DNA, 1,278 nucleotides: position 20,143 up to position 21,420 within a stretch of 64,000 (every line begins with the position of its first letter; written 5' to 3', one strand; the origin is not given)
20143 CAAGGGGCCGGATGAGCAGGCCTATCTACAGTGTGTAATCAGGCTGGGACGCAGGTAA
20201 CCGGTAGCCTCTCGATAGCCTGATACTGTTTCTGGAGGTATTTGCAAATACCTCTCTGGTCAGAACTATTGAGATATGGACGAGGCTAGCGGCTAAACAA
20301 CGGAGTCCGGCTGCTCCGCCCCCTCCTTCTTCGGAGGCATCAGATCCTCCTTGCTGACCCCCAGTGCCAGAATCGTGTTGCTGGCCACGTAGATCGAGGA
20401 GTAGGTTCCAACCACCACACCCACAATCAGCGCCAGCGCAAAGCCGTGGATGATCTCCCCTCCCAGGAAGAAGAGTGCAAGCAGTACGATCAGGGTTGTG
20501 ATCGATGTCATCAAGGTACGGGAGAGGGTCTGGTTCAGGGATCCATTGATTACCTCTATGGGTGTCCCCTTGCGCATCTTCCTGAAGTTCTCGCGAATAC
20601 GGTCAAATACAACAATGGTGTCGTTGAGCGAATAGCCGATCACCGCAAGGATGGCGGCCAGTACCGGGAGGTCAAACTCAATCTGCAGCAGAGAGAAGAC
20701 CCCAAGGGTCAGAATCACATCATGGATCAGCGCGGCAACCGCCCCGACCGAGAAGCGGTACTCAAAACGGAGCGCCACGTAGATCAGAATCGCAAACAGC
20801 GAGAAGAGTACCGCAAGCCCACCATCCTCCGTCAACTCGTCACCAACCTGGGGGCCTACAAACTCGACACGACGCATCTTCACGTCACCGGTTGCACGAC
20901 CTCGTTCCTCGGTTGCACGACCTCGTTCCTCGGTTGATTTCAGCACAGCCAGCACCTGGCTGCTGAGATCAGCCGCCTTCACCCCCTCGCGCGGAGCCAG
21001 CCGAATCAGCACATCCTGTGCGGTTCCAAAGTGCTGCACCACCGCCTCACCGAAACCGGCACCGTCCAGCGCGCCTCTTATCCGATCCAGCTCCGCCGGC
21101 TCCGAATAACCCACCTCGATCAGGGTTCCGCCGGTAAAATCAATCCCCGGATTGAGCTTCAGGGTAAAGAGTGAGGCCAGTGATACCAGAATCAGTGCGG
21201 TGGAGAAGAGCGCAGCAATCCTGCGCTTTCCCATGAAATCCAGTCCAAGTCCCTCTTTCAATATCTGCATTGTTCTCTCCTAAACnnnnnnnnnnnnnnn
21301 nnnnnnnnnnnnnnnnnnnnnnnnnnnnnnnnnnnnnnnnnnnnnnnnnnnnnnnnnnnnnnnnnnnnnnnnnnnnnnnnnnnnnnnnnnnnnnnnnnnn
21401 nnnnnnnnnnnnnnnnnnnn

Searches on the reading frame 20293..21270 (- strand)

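Call 21: search_protein_families(library=pfam, proteins=[window:20293-21270:-], max_evalue=0.00001)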
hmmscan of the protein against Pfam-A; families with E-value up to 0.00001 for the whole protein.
window:20293-21270:- (325 aa): 2 families
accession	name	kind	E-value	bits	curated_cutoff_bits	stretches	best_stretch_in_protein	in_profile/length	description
PF02355.23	SecD_SecF_C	-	5e-73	245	20.5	1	127-303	9-186/189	Protein export membrane protein SecD/SecF, C-terminal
PF07549.19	Sec_GG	-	1.1e-09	38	20.3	1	33-59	2-28/28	SecD/SecF GG Motif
